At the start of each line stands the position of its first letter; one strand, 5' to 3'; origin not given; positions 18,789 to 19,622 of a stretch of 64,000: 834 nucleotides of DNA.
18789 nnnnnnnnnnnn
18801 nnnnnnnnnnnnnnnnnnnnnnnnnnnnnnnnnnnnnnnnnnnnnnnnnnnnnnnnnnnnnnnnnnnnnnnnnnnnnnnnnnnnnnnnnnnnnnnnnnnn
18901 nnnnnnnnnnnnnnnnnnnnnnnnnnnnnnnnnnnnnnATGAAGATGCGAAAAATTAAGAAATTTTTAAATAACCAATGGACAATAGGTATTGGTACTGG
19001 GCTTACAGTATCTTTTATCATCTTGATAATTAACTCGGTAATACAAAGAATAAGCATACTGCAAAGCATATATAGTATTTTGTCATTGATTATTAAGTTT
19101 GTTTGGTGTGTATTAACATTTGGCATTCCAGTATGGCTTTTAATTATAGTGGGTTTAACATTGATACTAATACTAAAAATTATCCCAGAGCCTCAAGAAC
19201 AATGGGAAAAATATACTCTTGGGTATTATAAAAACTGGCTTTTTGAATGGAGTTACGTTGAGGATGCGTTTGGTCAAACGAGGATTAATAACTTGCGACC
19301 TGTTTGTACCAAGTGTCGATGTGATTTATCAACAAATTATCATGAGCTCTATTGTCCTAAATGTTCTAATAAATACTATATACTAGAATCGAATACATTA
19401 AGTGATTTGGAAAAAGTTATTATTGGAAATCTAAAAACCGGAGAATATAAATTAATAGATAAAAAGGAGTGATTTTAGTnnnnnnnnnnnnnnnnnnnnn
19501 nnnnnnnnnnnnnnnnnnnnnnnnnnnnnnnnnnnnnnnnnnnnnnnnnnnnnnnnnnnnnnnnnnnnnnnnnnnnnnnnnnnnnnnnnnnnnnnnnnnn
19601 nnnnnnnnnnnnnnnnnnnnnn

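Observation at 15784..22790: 7-kb AT-rich defence-type island inserted directly 3' of tRNA-Gly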

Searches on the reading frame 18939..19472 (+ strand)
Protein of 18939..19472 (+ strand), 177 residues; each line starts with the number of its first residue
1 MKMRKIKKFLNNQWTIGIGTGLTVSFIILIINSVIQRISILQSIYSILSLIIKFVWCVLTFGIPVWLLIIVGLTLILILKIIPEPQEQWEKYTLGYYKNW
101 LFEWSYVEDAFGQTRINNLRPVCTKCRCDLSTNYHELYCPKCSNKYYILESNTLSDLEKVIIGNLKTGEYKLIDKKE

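Call 7: search_protein_families(library=pfam, proteins=[window:18939-19472:+], max_evalue=0.01)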
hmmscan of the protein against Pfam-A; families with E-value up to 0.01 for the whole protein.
window:18939-19472:+ (177 aa): 0 families

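Call 8: search_protein_families(library=padloc, proteins=[window:18939-19472:+], max_evalue=0.01)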
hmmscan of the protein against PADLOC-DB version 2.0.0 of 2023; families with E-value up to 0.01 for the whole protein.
window:18939-19472:+ (177 aa): 0 families

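Call 36: find_homologous_proteins(query=window:18939-19472:+, max_evalue=0.001)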
Query window:18939-19472:+ (177 aa): 3 proteins with E <= 0.001 among 98 candidates.
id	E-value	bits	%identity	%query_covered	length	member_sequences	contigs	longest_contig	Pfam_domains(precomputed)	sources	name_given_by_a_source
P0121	1.3e-111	388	100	99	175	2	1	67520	-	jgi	jgi:hypothetical protein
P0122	2.4e-46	176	50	99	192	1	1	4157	-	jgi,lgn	jgi:hypothetical protein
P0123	7.6e-42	161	47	99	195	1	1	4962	-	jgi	jgi:hypothetical protein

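Call 37: search_protein_families(library=ncbifam, proteins=[window:18939-19472:+], max_evalue=0.01)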
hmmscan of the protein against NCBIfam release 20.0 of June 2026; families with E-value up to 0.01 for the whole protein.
window:18939-19472:+ (177 aa): 0 families

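Call 38: search_protein_families(library=phrogs, proteins=[window:18939-19472:+], max_evalue=0.01)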
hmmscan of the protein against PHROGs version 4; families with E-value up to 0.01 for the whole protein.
window:18939-19472:+ (177 aa): 1 family
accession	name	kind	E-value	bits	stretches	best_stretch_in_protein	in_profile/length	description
phrog_4875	-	unknown function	0.0007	20.7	1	116-161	8-56/77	-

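Call 39: find_encoding_contigs(protein=P0122, flank=10000, max_places=5)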
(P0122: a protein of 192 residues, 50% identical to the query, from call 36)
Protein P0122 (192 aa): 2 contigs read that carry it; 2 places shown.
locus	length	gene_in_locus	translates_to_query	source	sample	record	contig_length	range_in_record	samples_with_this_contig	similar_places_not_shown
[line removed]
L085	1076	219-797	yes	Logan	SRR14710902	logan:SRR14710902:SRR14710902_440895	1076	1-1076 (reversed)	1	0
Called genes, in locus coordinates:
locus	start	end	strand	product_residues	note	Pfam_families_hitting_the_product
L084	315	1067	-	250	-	-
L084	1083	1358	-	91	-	-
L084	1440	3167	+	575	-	PF01555:N6_N4_Mtase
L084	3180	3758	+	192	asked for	-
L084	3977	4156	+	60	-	?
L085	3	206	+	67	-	?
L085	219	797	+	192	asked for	-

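Call 40: find_encoding_contigs(protein=P0123, flank=10000, max_places=5)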
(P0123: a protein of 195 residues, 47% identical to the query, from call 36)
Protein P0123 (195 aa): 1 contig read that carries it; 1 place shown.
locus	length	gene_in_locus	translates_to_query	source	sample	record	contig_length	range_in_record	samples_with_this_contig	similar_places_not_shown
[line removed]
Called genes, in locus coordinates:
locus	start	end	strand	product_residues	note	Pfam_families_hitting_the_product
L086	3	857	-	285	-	?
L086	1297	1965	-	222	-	-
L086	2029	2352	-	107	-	-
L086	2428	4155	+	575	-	PF01555:N6_N4_Mtase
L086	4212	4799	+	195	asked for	-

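Call 41: find_encoding_contigs(protein=P0121, flank=10000, max_places=5)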
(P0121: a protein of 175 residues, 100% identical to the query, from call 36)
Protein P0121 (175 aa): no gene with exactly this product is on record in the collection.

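Call 67: search_protein_representatives(alignment_id=A3)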
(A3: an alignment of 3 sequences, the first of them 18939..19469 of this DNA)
Query: 3 sequences, 192 profile positions. Proteins with E-value up to 0.001 (for the whole library): 548; up to 1e-10: 162; up to 1e-30: 12. The best 150 are listed.
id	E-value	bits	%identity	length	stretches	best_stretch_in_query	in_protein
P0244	1.2e-53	198.0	-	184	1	5-186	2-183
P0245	7.4e-40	153.0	-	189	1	5-182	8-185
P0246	1.8e-37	145.1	-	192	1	4-183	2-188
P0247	3.3e-37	144.3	-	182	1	1-182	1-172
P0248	3.4e-37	144.3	-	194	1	4-182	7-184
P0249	3.0e-35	137.9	-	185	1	2-181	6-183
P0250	7.3e-35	136.7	-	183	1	1-181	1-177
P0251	1.3e-33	132.6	-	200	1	7-182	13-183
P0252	7.3e-33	130.1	-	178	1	3-181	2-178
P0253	1.5e-31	125.9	-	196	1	3-182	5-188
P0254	1.9e-31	125.5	-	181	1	12-182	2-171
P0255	4.1e-31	124.4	-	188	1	4-181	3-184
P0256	5.4e-29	117.5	-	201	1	5-182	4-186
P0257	1.5e-27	112.8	-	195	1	2-184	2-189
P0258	2.6e-27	112.0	-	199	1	12-182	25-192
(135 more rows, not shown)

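Call 68: search_dna_similar(query=window:18939-19469:+, collection=plasmids, mode=protein, max_evalue=0.01, max_rows=20)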
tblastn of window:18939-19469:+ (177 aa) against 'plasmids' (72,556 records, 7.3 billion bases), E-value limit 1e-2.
No match.

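Call 69: search_dna_similar(query=window:18939-19469:+, collection=phages, mode=protein, max_evalue=0.01, max_rows=20)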
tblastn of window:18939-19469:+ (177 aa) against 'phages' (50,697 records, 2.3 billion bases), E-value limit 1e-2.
No match.

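Call 71: list_cluster_members(proteins=[P0244, P0245, P0246, P0247, P0248, P0249, P0250, P0251, P0252, P0253])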
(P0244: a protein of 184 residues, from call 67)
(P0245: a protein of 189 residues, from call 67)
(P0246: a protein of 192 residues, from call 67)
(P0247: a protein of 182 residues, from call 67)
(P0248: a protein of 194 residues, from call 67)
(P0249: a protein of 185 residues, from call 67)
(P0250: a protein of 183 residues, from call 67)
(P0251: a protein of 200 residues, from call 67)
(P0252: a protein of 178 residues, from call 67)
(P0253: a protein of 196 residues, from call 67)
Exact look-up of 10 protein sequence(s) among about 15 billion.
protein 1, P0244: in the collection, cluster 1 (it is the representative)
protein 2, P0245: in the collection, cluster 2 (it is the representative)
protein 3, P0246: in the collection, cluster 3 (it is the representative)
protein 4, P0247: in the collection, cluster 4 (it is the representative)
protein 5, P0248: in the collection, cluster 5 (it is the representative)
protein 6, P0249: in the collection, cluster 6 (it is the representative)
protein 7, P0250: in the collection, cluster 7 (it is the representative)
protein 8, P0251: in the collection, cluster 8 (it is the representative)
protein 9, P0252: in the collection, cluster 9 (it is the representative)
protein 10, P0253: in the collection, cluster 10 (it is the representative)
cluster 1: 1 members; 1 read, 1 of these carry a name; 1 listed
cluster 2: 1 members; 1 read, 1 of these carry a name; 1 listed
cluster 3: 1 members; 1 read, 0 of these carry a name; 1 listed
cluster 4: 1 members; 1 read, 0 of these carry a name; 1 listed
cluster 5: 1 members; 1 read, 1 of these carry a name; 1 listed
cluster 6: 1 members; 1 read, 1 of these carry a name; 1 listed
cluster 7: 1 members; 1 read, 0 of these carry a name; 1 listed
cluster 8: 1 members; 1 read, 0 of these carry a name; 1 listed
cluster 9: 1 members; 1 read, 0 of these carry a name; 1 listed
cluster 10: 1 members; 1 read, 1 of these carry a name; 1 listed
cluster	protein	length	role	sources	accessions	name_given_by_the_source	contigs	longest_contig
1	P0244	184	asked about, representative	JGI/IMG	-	hypothetical protein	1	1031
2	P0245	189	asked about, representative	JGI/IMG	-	hypothetical protein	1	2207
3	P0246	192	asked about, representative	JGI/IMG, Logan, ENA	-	-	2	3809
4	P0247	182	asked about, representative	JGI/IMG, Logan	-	-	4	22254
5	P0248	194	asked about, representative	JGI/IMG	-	hypothetical protein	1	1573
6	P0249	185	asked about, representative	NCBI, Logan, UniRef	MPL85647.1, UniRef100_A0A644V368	hypothetical protein SDC9_31619 [bioreactor metagenome] | Uncharacterized protein n=1 Tax=bioreactor metagenome TaxID=1076179 RepID=A0A644V368_9ZZZZ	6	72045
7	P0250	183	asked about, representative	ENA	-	-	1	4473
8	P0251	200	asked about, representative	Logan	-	-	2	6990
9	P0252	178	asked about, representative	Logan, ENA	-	-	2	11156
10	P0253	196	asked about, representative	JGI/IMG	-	hypothetical protein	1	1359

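Call 72: find_encoding_contigs(protein=P0244, flank=6000, max_places=4)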
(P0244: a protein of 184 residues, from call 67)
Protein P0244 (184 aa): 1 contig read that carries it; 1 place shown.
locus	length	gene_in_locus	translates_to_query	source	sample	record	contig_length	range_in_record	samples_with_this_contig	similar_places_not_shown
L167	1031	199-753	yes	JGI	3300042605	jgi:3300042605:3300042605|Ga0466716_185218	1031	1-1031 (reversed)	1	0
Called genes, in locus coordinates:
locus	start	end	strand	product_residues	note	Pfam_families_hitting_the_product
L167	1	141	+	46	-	?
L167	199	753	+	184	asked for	-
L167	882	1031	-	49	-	?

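Call 73: find_encoding_contigs(protein=P0249, flank=6000, max_places=6)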
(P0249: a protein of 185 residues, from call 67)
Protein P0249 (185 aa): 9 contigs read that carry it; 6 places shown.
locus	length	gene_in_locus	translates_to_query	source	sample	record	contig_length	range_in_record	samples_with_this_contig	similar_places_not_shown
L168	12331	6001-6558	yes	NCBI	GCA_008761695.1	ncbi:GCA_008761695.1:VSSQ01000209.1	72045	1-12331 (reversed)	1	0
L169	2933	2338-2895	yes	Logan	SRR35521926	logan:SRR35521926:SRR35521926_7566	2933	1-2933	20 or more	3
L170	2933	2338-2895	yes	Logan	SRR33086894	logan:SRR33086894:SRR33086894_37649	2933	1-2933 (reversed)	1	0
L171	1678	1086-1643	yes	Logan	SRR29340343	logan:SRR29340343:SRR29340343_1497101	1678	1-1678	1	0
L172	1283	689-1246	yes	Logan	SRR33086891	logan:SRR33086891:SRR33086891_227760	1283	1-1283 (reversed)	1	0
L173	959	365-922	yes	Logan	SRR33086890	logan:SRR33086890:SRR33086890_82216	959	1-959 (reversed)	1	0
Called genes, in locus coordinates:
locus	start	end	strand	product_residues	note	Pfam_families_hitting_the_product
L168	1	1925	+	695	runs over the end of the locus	PF00664:ABC_membrane, PF00005:ABC_tran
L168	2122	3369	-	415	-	PF01546:Peptidase_M20, PF07687:M20_dimer (faint)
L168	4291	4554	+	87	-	-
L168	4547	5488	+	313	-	-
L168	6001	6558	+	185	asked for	-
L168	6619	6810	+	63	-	-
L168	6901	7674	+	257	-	PF00872:Transposase_mut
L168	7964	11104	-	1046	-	PF04313:HSDR_N, PF04851:ResIII, PF00270:DEAD (weak), PF18766:SWI2_SNF2, PF22679:T1R_D3-like, PF12008:EcoR124_C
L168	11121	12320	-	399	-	PF01420:Methylase_S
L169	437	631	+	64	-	PF12728:HTH_17 (weak)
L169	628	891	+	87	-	-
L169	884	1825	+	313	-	-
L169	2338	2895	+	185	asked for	-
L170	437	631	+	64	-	PF12728:HTH_17 (weak)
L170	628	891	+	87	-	-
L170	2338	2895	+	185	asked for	-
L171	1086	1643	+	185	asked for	-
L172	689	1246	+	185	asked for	-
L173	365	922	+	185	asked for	-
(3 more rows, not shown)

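Call 74: find_encoding_contigs(protein=P0247, flank=6000, max_places=6)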
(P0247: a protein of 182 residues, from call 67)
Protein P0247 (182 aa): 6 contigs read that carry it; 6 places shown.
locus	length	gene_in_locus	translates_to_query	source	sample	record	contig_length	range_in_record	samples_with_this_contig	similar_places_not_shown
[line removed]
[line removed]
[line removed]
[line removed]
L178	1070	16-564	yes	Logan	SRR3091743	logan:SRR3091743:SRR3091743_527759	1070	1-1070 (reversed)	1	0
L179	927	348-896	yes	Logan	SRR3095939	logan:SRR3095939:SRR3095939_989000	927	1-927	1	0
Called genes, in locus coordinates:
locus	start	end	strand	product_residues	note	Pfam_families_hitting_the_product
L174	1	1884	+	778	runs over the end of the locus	PF13384:HTH_23 (weak), PF13518:HTH_28 (weak), PF13551:HTH_29 (faint), PF13565:HTH_32 (faint), PF21804:Transposase_29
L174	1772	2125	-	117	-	PF00436:SSB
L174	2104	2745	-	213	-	-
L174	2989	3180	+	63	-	PF05930:Phage_AlpA, PF12728:HTH_17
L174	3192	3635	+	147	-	-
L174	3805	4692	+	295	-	PF08867:FRG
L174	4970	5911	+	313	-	PF01223:Endonuclease_NS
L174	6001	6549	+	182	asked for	-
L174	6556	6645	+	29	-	-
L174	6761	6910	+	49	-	-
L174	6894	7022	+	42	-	-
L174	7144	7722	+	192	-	PF00733:Asn_synthase (weak), PF01507:PAPS_reduct (faint), PF06508:QueC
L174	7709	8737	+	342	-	-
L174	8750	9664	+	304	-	PF18144:SMODS (faint)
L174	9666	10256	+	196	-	-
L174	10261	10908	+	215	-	-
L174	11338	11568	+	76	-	-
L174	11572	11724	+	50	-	-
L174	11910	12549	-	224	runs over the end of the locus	-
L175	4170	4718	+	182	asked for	-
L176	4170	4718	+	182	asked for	-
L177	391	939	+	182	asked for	-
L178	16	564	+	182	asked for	-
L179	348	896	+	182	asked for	-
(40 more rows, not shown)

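Call 75: predict_structure(alignment_id=A3)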
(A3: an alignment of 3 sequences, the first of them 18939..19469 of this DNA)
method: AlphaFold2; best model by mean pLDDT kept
length: 177 residues; sequences in the alignment: 3
mean_pLDDT: 60.4   pTM: 0.33
mean pLDDT of the five models: 60.4, 60.4, 57.4, 55.6, 55.6
residues with pLDDT >= 90: 0; 70-90: 42; 50-70: 100; < 50: 35
segments of 3 or more residues with pLDDT < 50: 1-4, 85-96, 168-177
pLDDT, mean of each block of 10 residues (from residue 1): 48 50 60 59 66 66 65 71 47 50 73 70 75 68 67 56 53 35
secondary structure, 60 per line:
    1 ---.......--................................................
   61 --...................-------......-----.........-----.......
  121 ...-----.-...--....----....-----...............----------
elements in order: H4-10 H13-60 H63-81 H89-94 E100-108 E114-123 E131-133 E136-139 E144-147 H153-167

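Call 79: find_related_loci(query=A3, collection=viral_contigs, flank=5000)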
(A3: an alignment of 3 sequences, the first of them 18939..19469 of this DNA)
Query A3 (177 aa) in viral_contigs; peptide patterns used: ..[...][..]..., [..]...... (x = any residue, [..] = any of these).
165 stretches matched a pattern, but none encodes a relative of the query by tblastn (E <= 1e-3).

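Call 80: find_related_loci(query=P0247, collection=viral_contigs, flank=5000)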
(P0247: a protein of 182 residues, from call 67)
Query P0247 (182 aa) in viral_contigs; peptide patterns used: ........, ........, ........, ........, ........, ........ (x = any residue, [..] = any of these).
18 stretches matched a pattern, but none encodes a relative of the query by tblastn (E <= 1e-3).

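Call 82: predict_structure(alignment_id=A4)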
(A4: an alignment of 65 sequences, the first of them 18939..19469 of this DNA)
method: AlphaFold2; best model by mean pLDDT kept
length: 177 residues; sequences in the alignment: 65
mean_pLDDT: 88.8   pTM: 0.61
mean pLDDT of the five models: 88.8, 88.5, 87.7, 87.3, 86.5
residues with pLDDT >= 90: 94; 70-90: 79; 50-70: 4; < 50: 0
segments of 3 or more residues with pLDDT < 50: none
pLDDT, mean of each block of 10 residues (from residue 1): 73 79 83 81 84 81 80 92 88 96 97 96 98 97 97 97 96 82
secondary structure, 60 per line:
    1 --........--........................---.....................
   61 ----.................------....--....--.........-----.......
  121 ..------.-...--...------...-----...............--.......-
elements in order: H3-10 H13-36 H40-60 H65-81 H88-91 E94-97 E100-108 E114-122 E131-133 E136-138 E145-147 H153-167 H170-176

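Call 85: fold_search(model_id=the predicted structure, library=pdb)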
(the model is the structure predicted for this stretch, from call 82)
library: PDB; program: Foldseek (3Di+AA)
matches with E <= 10: 321; with E <= 0.001: 0
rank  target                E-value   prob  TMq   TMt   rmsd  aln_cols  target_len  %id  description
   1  4bts_A9               4.6e-02  0.94  0.19  0.32  11.8        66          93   18  THE CRYSTAL STRUCTURE OF THE EUKARYOTIC 40S RIBOSOMAL SUBUNIT IN COMPLEX WITH EIF1 AND EIF1A (released 2013-07-17)
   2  4v5o_A9               1.1e-01  0.54  0.18  0.30  17.3        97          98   14  CRYSTAL STRUCTURE OF THE EUKARYOTIC 40S RIBOSOMAL SUBUNIT IN COMPLEX WITH INITIATION FACTOR 1. (released 2014-07-09)
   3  9n73_OU               1.4e-01  0.97  0.18  0.47   3.8        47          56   32  SSU processome maturation and disassembly, State G (released 2025-10-29)
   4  8auv_N                2.3e-01  0.90  0.18  0.38   4.1        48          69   25  Cryo-EM structure of the plant 40S subunit (released 2023-06-07)
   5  7r4x_f                2.3e-01  0.87  0.17  0.39   4.2        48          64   23  Cryo-EM reconstruction of the human 40S ribosomal subunit - Full map (released 2023-02-22)
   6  9fqz_Sf               2.4e-01  0.82  0.17  0.37   4.4        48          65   25  CRYO-EM STRUCTURE OF HCT15 POLYSOMES BOUND TO EEF2, EBP1, AND SERBP1 (released 2026-01-14)
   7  5aj0_Bf               3.1e-01  0.35  0.18  0.37  18.6        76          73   20  Cryo electron microscopy of actively translating human polysomes (POST state). (released 2015-05-20)
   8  2nz8_B                3.9e-01  0.20  0.15  0.10  13.6        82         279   12  N-terminal DHPH cassette of Trio in complex with nucleotide-free Rac1 (released 2007-04-10)
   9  2ba1_A                4.1e-01  0.60  0.17  0.17   7.5        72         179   14  Archaeal exosome core (released 2005-11-22)
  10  7qca_SFF              4.7e-01  0.63  0.17  0.40   4.5        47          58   19  Spraguea lophii ribosome (released 2022-11-30)
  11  7o7y_AC               5.3e-01  0.66  0.17  0.35   4.3        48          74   25  Rabbit 80S ribosome stalled close to the mutated SARS-CoV-2 slippery site by a pseudoknot (high resolution) (released 2021-06-02)
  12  7oqy_Y                5.6e-01  0.98  0.16  0.30   1.9        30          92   27  Cryo-EM structure of the cellular negative regulator TFS4 bound to the archaeal RNA polymerase (released 2021-08-25)
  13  6zmt_g                6.7e-01  0.57  0.17  0.38   4.0        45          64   29  SARS-CoV-2 Nsp1 bound to a pre-40S-like ribosome complex (released 2020-08-19)
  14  8q87_AC               7.5e-01  0.60  0.17  0.40   4.1        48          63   25  Structure of the G. gallus 80S rotated ribosome in complex with eEF2 and SERBP1 (released 2024-08-28)
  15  7qgg_Sf               8.4e-01  0.20  0.18  0.39  15.2        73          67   22  Neuronal RNA granules are ribosome complexes stalled at the pre-translocation state (released 2022-10-26)
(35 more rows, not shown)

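Call 97: search_protein_families(library=pfam, proteins=[L084:1440-3167:+], max_evalue=0.01)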
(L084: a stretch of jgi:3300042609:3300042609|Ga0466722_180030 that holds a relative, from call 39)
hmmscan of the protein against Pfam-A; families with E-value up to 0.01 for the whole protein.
L084:1440-3167:+ (575 aa): 3 families
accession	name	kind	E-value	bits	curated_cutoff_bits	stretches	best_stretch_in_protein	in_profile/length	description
PF01555.25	N6_N4_Mtase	-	7.3e-47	160.6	26.7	1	29-330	1-219/221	DNA methylase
PF13847.12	Methyltransf_31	-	0.0018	18.4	27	0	292-337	3-51/145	Methyltransferase domain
PF08241.18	Methyltransf_11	-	0.0093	17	21.2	0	61-90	65-94/95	Methyltransferase domain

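Call 98: search_protein_families(library=padloc, proteins=[L084:1440-3167:+, L174:4970-5911:+, L174:3805-4692:+], max_evalue=0.001)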
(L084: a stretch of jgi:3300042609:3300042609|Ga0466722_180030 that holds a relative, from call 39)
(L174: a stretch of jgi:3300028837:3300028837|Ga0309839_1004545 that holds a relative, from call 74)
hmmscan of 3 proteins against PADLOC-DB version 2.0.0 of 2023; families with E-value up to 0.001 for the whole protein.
L084:1440-3167:+ (575 aa): 68 families (the best 25 are shown)
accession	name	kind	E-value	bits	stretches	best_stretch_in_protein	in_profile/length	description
PDLC03339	MTase_II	-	4.8e-68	227.7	2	9-180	3-173/399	Type II methyltransferase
PDLC03354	MTase_II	-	4.1e-60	202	1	10-341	61-389/425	Type II methyltransferase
PDLC03371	MTase_II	-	2.3e-44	149.9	2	235-337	153-255/260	Type II methyltransferase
PDLC03638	MTase_III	-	2.7e-42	143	1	12-342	383-685/816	Type III methyltransferase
PDLC03300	MTase_II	-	4.6e-42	142.1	2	246-340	189-282/302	Type II methyltransferase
PDLC03644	MTase_III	-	7.9e-41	138.4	1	8-339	37-398/542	Type III methyltransferase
PDLC03299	MTase_II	-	2.7e-37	126.9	2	248-337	172-260/296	Type II methyltransferase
PDLC03216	MTase_II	-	1.5e-36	124.1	2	273-341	194-262/364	Type II methyltransferase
PDLC03635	MTase_III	-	1.2e-35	121.3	2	233-338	476-576/708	Type III methyltransferase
PDLC03633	MTase_III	-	2.3e-35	120.4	2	270-348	289-368/616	Type III methyltransferase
PDLC03636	MTase_III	-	1.2e-34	118.1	2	268-339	339-410/575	Type III methyltransferase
PDLC03238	MTase_II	-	5.4e-32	109.4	2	213-331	246-362/428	Type II methyltransferase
PDLC03265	MTase_II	-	2e-31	107.7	1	11-336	26-330/333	Type II methyltransferase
PDLC03738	oMTase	-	4.7e-31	105.8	2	273-339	204-270/376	orphan methyltransferase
PDLC03641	MTase_III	-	2e-28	97.4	2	73-316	189-434/657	Type III methyltransferase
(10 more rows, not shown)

L174:4970-5911:+ (313 aa): 0 families

L174:3805-4692:+ (295 aa): 14 families
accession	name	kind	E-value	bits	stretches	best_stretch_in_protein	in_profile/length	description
PDLC04938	PDC-S15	-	2e-37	127.1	2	24-153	44-168/276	-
PDLC04937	PDC-S15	-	1.1e-28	98.6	1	40-290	33-243/254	-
PDLC04936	PDC-S15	-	9.7e-25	85.5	2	38-127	39-125/300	-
PDLC04933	PDC-S15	-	3.3e-23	80.6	2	38-127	24-110/286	-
PDLC04927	PDC-S15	-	9.1e-18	62.3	1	3-127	15-118/422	-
PDLC04931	PDC-S15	-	1.1e-16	59.4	2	37-169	58-193/282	-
PDLC04926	PDC-S15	-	2.8e-14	50.9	1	36-127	26-120/300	-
PDLC04934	PDC-S15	-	1.2e-13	48.9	1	34-127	51-150/416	-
PDLC04932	PDC-S15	-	2.5e-13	48.1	1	96-128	110-142/324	-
PDLC04940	PDC-S15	-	2.3e-11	41.8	1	99-129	127-157/280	-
PDLC04930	PDC-S15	-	1.4e-10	38.7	1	98-128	85-115/380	-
PDLC04939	PDC-S15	-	3.4e-10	37.4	1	44-134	32-118/487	-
PDLC04929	PDC-S15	-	4.1e-10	38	1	37-126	25-123/308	-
PDLC04935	PDC-S15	-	3.5e-08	30.8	1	39-127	134-225/535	-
